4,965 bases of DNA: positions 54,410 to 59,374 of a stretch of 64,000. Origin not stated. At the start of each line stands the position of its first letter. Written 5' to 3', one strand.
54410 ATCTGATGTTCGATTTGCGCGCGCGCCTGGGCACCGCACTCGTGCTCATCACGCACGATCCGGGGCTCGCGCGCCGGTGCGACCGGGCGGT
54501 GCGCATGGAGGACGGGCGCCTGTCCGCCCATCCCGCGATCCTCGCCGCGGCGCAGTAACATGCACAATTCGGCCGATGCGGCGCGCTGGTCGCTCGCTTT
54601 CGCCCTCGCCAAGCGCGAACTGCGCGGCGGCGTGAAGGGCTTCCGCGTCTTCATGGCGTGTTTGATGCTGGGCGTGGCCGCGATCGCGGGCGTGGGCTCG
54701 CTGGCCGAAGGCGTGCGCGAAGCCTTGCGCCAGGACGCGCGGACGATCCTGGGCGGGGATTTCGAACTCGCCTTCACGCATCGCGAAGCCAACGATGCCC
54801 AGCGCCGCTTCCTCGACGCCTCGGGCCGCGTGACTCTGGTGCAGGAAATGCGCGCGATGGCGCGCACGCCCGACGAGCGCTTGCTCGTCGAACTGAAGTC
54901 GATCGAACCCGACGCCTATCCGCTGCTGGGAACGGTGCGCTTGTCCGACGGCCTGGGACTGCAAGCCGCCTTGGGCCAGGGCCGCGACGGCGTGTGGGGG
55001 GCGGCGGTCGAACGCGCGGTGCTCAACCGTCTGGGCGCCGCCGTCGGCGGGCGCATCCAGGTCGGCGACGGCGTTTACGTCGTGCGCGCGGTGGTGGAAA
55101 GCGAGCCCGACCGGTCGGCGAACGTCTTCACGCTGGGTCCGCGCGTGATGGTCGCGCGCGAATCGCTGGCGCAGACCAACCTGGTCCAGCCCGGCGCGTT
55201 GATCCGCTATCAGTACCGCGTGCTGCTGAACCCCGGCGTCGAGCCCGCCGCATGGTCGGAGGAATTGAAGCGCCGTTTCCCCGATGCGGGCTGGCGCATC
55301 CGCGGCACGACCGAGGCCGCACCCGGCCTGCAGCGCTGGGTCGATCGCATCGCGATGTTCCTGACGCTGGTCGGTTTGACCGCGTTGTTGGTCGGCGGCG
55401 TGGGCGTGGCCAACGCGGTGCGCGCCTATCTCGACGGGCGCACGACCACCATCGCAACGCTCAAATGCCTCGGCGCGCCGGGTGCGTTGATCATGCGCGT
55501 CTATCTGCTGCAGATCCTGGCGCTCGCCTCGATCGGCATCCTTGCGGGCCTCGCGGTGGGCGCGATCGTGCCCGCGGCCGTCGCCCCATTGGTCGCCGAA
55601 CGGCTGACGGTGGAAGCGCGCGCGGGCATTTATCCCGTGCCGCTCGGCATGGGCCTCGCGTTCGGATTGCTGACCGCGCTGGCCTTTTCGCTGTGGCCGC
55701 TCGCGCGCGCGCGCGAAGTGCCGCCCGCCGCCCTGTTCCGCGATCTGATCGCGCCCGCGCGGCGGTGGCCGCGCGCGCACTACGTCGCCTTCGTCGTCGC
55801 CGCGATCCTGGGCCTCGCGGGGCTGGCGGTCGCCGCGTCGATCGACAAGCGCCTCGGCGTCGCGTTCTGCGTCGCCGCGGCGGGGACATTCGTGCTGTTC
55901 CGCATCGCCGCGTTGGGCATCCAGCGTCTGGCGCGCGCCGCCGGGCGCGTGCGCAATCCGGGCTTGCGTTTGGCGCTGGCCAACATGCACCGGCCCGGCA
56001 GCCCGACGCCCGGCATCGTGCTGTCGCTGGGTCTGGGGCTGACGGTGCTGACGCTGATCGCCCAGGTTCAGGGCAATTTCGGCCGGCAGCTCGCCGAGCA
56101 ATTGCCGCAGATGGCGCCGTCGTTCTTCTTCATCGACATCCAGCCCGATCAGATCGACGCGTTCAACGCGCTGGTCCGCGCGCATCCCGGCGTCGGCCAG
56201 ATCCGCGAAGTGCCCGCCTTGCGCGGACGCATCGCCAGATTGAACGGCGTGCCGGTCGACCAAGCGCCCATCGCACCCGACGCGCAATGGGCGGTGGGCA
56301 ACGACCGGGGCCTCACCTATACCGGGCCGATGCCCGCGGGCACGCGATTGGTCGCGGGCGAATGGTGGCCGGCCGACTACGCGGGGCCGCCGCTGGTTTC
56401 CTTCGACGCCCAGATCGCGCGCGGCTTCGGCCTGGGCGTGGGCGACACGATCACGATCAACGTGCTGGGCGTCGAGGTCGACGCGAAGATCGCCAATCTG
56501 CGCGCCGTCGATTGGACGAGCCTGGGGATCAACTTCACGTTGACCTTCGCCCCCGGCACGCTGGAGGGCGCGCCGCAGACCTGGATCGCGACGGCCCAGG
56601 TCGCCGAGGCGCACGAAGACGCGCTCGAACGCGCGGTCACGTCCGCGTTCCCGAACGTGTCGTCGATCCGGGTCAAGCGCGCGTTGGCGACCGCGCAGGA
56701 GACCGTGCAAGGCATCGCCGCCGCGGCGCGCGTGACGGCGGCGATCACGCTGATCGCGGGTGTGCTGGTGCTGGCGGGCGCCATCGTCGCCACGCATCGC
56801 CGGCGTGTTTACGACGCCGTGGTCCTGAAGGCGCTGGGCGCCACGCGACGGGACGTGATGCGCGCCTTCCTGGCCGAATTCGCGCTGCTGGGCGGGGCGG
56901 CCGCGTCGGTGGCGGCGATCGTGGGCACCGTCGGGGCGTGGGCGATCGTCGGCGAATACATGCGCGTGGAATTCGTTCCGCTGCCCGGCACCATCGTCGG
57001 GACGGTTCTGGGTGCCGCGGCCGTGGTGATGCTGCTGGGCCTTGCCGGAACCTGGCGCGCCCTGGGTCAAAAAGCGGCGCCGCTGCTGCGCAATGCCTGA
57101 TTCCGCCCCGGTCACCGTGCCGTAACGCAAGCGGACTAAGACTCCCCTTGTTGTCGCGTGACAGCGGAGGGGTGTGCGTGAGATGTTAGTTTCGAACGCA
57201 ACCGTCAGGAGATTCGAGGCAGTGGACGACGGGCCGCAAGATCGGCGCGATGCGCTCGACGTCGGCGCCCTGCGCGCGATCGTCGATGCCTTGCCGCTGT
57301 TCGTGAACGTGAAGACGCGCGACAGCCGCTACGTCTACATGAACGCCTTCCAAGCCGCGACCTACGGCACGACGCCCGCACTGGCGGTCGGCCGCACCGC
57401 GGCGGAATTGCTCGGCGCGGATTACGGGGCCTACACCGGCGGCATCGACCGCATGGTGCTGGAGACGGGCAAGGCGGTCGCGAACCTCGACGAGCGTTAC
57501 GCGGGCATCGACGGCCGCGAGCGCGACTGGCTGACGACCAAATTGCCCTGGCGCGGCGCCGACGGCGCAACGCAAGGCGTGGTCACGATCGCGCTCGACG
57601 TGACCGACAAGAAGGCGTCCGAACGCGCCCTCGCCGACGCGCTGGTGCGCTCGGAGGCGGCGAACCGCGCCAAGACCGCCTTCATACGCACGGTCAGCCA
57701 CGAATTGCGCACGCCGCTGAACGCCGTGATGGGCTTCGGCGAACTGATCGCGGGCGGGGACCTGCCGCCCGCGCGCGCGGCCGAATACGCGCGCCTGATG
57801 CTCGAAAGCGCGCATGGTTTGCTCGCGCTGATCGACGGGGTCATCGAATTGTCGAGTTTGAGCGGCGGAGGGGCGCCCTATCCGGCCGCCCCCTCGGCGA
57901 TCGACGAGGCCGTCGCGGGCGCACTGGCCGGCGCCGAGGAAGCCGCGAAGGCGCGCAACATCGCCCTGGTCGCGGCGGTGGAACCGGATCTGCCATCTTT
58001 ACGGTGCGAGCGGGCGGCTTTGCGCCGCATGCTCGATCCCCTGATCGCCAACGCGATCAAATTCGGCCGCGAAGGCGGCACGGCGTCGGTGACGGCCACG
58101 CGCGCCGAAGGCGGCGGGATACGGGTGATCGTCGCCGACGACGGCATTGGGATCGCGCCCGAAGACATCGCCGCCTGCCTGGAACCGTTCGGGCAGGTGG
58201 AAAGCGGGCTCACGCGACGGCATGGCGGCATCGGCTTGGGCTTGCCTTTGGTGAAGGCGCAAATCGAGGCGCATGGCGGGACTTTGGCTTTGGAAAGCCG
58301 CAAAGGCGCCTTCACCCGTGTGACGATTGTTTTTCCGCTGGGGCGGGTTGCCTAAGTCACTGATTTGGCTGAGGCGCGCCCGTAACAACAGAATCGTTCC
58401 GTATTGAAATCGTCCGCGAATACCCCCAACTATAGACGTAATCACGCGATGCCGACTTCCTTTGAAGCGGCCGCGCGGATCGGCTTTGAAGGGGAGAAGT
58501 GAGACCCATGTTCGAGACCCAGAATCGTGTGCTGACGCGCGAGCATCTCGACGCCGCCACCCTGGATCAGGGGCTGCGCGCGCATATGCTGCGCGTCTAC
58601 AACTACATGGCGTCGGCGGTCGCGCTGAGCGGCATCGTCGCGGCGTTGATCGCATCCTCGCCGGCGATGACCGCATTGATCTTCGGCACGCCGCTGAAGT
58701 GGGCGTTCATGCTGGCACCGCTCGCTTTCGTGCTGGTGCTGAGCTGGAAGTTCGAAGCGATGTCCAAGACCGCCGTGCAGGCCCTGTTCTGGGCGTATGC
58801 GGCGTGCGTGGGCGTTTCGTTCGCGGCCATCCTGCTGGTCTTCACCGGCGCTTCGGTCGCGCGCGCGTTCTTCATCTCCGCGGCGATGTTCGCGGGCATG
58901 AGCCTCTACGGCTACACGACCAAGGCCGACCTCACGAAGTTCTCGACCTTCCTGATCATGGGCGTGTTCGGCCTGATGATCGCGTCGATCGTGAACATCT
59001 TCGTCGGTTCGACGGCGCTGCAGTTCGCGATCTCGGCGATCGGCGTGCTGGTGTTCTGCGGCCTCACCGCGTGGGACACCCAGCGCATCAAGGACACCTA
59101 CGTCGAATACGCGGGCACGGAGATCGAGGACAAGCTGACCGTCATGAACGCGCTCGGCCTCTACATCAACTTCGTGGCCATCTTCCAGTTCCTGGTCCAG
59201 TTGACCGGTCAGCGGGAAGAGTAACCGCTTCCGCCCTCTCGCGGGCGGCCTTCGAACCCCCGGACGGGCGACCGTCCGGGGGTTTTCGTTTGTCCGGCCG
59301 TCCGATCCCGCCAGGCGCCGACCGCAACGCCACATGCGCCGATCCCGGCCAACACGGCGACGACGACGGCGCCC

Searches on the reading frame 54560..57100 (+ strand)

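Call 48: search_protein_families(library=pfam, proteins=[window:54560-57100:+], max_evalue=0.00001)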
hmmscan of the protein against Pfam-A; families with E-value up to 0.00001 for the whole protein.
window:54560-57100:+ (846 aa): 2 families
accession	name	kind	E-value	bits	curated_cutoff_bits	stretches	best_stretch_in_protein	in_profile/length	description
PF02687.27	FtsX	-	1.2e-20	74.2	25.5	2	270-389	2-120/120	FtsX-like permease C-terminal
PF12704.14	MacB_PCD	-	1.7e-08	35.4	27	1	32-238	5-206/207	MacB-like periplasmic core domain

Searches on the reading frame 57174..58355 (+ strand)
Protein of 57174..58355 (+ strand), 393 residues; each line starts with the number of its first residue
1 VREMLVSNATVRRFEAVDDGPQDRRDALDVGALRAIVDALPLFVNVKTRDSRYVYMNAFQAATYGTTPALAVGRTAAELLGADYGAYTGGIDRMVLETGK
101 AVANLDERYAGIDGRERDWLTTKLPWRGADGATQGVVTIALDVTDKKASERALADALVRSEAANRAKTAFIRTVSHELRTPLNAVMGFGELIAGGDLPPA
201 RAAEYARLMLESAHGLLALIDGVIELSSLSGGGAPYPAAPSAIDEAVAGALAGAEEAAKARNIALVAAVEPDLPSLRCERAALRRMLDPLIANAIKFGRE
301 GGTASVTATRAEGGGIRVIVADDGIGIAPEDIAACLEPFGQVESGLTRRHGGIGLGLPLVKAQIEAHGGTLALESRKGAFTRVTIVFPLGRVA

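Call 48: search_protein_families(library=pfam, proteins=[window:57174-58355:+], max_evalue=0.00001)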
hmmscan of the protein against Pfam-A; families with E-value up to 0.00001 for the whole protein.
window:57174-58355:+ (393 aa): 3 families
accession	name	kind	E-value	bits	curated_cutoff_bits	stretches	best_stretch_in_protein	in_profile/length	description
PF02518.31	HATPase_c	-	2.2e-22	80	26.4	1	281-390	4-110/111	Histidine kinase-, DNA gyrase B-, and HSP90-like ATPase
PF08448.16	PAS_4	-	4.7e-17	62.6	23.1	1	37-147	1-109/110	PAS fold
PF00512.31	HisKA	-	7.7e-13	48.7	26.9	1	166-230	1-64/66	His Kinase A (phospho-acceptor) domain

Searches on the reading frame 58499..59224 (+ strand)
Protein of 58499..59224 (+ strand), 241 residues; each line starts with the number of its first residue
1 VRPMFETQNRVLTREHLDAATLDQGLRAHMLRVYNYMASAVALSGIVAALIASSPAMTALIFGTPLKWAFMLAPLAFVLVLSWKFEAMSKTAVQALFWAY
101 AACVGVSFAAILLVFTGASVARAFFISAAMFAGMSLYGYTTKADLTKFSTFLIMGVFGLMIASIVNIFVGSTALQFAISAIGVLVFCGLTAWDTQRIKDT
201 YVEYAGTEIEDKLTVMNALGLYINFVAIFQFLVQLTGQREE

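Call 48: search_protein_families(library=pfam, proteins=[window:58499-59224:+], max_evalue=0.00001)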
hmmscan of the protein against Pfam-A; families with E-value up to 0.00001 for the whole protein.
window:58499-59224:+ (241 aa): 1 family
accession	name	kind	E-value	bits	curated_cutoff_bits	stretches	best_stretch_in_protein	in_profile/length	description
PF01027.25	Bax1-I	-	1.9e-56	191.6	34.1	1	27-235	1-206/207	Inhibitor of apoptosis-promoting Bax1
